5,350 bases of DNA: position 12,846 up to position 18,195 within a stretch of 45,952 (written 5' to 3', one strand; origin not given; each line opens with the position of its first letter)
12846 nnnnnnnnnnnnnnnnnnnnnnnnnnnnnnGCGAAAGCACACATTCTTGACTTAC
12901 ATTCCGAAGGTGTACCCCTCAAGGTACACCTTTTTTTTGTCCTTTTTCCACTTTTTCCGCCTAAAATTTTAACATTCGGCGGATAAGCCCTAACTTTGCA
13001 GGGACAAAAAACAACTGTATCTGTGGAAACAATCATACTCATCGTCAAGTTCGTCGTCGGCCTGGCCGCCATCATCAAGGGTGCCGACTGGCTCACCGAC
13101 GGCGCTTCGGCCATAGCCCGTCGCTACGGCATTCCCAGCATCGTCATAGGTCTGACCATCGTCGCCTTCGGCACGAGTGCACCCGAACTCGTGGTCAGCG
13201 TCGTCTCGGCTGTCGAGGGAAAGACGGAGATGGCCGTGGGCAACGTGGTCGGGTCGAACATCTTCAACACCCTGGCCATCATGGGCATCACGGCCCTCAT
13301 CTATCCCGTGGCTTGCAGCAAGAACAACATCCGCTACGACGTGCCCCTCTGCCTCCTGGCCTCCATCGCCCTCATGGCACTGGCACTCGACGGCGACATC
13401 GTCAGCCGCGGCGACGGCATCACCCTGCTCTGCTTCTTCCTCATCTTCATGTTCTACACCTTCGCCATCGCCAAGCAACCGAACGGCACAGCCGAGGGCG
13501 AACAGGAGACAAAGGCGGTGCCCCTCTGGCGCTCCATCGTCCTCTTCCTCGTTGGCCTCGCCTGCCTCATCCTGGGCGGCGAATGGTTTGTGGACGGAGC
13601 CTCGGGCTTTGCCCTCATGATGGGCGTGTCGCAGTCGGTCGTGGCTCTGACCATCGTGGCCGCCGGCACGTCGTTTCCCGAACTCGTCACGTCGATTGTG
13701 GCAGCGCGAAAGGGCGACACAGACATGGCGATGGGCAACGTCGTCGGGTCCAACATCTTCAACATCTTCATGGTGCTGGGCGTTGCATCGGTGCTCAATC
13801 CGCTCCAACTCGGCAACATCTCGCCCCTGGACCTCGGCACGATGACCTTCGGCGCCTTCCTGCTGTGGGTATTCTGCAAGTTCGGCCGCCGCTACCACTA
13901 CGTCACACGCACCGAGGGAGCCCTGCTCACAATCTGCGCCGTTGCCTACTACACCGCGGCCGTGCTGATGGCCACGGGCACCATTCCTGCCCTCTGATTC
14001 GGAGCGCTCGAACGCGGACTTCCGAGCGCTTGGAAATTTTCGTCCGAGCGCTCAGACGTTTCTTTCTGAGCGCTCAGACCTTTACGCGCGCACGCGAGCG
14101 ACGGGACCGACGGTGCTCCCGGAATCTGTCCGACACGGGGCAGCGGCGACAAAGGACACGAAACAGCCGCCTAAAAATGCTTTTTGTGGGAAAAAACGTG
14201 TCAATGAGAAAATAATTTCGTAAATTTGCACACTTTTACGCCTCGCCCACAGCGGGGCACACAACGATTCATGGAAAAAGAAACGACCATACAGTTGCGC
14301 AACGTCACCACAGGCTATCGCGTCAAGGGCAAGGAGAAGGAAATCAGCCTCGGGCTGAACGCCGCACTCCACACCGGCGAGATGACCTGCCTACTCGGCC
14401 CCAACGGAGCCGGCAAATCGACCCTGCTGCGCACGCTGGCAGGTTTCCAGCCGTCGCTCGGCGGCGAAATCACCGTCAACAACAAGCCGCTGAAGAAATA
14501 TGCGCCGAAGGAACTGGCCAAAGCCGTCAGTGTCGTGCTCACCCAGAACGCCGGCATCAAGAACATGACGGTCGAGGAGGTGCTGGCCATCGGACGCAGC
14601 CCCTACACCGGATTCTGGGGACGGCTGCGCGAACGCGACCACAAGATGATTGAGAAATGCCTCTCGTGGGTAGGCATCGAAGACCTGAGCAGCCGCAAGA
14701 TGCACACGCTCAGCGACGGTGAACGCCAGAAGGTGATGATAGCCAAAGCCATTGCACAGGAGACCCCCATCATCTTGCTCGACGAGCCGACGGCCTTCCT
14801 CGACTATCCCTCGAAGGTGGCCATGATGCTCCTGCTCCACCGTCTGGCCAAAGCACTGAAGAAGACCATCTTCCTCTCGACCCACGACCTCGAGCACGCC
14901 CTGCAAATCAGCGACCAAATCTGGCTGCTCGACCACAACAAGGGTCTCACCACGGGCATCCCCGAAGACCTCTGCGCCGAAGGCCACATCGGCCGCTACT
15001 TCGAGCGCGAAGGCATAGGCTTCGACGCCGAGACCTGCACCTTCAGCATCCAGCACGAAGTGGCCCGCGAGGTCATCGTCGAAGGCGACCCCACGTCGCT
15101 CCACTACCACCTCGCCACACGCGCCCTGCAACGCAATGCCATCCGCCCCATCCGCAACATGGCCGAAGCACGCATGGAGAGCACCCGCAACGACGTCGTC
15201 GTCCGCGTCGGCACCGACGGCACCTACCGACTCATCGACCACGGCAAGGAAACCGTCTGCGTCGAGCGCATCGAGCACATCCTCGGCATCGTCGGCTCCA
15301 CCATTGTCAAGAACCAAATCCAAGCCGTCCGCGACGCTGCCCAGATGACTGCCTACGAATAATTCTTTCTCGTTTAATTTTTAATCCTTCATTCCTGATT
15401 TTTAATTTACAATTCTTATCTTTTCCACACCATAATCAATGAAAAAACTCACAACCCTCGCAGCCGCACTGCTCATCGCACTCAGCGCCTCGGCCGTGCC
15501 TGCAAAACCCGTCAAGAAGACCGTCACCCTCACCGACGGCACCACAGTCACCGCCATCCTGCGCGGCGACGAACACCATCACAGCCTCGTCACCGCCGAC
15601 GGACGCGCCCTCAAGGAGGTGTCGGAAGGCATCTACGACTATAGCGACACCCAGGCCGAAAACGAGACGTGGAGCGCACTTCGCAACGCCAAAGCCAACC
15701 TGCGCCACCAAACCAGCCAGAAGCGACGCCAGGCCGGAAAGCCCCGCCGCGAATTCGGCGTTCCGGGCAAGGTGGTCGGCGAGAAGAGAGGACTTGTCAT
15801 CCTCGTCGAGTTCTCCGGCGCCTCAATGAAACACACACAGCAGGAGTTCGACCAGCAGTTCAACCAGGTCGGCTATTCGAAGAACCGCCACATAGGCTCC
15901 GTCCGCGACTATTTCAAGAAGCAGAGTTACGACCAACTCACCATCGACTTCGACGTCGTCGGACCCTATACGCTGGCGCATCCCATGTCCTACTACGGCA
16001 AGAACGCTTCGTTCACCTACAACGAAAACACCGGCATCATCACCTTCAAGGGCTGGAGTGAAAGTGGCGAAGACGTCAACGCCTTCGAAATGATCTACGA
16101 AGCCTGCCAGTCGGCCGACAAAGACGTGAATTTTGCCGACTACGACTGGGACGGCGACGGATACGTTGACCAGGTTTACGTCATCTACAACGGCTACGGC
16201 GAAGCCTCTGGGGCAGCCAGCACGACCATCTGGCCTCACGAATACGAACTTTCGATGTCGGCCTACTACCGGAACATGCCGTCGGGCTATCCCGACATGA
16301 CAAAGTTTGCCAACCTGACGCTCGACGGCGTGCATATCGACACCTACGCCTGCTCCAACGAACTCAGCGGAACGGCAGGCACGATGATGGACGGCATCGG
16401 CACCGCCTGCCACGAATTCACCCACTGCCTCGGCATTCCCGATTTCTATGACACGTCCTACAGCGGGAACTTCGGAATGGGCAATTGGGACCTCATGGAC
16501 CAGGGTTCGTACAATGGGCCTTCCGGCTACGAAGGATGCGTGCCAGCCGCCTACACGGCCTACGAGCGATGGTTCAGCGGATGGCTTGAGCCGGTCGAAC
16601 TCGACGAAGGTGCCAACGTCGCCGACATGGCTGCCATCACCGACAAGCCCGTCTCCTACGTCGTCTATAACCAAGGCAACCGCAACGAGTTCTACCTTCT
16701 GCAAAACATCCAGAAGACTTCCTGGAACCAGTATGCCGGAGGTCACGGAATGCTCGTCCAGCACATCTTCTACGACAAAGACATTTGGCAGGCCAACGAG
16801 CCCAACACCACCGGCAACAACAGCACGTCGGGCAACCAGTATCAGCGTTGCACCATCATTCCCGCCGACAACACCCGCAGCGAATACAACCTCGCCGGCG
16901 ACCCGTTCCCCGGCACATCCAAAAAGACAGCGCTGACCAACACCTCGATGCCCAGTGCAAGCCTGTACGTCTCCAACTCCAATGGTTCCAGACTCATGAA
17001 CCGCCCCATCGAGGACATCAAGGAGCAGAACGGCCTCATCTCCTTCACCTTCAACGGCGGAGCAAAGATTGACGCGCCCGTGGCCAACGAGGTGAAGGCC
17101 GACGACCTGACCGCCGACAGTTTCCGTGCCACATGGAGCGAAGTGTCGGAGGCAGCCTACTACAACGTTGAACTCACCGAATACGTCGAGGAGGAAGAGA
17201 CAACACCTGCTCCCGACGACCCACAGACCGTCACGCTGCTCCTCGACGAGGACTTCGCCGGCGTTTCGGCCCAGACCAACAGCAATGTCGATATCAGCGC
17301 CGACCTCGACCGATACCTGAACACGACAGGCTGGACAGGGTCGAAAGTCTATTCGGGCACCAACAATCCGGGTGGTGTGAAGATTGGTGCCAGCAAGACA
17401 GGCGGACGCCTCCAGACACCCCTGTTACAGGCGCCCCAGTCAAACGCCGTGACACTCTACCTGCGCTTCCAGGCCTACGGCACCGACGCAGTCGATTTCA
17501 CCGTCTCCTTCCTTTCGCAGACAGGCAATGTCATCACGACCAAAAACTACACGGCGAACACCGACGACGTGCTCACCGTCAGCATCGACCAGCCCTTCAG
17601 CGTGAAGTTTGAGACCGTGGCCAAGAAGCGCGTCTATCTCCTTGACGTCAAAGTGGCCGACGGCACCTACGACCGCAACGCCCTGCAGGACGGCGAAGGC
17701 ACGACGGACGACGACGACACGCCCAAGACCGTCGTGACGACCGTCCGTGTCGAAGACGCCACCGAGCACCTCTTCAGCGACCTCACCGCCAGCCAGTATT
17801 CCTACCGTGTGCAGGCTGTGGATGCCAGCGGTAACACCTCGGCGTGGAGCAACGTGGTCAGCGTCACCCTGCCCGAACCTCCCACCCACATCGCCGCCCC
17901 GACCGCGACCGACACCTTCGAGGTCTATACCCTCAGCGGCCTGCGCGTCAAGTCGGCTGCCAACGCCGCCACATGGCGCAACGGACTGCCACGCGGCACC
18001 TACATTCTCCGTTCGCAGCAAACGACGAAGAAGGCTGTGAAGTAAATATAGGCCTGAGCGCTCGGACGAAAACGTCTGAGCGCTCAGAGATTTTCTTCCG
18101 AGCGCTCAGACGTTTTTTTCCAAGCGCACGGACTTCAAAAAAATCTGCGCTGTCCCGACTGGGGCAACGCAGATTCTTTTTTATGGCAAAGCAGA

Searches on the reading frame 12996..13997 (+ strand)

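Call 10: search_protein_families(library=pfam, proteins=[window:12996-13997:+])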
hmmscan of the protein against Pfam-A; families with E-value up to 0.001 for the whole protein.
window:12996-13997:+ (333 aa): 1 family
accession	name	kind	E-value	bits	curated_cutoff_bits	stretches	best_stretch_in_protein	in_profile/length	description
PF01699.29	Na_Ca_ex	-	3.1e-64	215.9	24.9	2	16-156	3-150/151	Sodium/calcium exchanger protein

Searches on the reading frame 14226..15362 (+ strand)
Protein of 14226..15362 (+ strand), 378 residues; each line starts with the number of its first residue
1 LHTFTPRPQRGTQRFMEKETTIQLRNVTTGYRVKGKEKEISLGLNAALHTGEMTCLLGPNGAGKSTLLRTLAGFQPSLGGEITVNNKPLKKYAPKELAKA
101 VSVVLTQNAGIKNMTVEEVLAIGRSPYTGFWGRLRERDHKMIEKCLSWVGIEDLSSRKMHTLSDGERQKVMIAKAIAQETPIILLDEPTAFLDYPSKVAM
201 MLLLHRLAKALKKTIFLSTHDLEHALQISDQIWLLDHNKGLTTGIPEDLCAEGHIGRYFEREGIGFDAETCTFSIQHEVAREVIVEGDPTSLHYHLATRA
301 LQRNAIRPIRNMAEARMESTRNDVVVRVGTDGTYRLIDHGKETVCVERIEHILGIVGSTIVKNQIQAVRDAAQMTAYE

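Call 11: search_protein_families(library=pfam, proteins=[window:14226-15362:+])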
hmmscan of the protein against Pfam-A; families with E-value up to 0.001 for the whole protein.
window:14226-15362:+ (378 aa): 5 families
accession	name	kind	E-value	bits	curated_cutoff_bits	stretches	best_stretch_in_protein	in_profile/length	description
PF00005.33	ABC_tran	-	1.3e-31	110.5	25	1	44-190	4-137/137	ABC transporter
PF13304.12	AAA_21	-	5.9e-11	43.4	27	1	53-84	1-38/304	AAA domain, putative AbiEii toxin, Type IV TA system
PF02463.25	SMC_N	-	5e-05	23.3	40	0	51-221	24-198/220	RecF/RecN/SMC N terminal domain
PF13604.12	AAA_30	-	5.1e-05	23.5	27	1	46-121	12-78/191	AAA domain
PF03193.22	RsgA_GTPase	-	0.00031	21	30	1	33-74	89-129/174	RsgA GTPase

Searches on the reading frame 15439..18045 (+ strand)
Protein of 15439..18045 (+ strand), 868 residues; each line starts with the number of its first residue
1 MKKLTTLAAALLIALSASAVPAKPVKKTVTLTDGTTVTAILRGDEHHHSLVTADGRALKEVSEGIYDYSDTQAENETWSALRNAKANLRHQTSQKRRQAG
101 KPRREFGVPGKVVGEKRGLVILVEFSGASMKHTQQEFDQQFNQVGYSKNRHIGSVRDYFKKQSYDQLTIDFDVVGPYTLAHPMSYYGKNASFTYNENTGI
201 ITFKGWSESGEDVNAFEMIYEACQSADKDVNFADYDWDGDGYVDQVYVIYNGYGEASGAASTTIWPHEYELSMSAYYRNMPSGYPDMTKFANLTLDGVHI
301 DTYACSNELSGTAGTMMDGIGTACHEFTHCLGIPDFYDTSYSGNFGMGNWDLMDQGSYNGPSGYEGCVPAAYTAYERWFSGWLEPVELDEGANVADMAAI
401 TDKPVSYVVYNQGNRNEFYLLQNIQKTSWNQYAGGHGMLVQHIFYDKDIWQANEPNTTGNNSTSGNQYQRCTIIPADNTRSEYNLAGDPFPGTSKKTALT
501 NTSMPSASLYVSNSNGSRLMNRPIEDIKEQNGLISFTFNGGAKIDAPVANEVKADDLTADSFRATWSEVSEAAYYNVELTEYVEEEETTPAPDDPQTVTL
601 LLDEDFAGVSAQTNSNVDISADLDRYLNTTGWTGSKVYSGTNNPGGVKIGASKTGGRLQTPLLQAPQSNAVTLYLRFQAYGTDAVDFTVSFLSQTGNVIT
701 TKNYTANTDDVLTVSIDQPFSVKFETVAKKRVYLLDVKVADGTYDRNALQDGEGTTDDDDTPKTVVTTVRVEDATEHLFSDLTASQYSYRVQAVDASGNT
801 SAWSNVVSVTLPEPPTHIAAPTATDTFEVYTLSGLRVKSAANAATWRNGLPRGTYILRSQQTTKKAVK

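Call 11: search_protein_families(library=pfam, proteins=[window:15439-18045:+])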
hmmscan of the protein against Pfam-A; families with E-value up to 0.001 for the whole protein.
window:15439-18045:+ (868 aa): 1 family
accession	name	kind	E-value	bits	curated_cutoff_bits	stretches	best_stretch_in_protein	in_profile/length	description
PF05547.17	Peptidase_M6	-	3.5e-18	66.3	22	1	138-377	51-282/294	Immune inhibitor A peptidase M6, catalytic domain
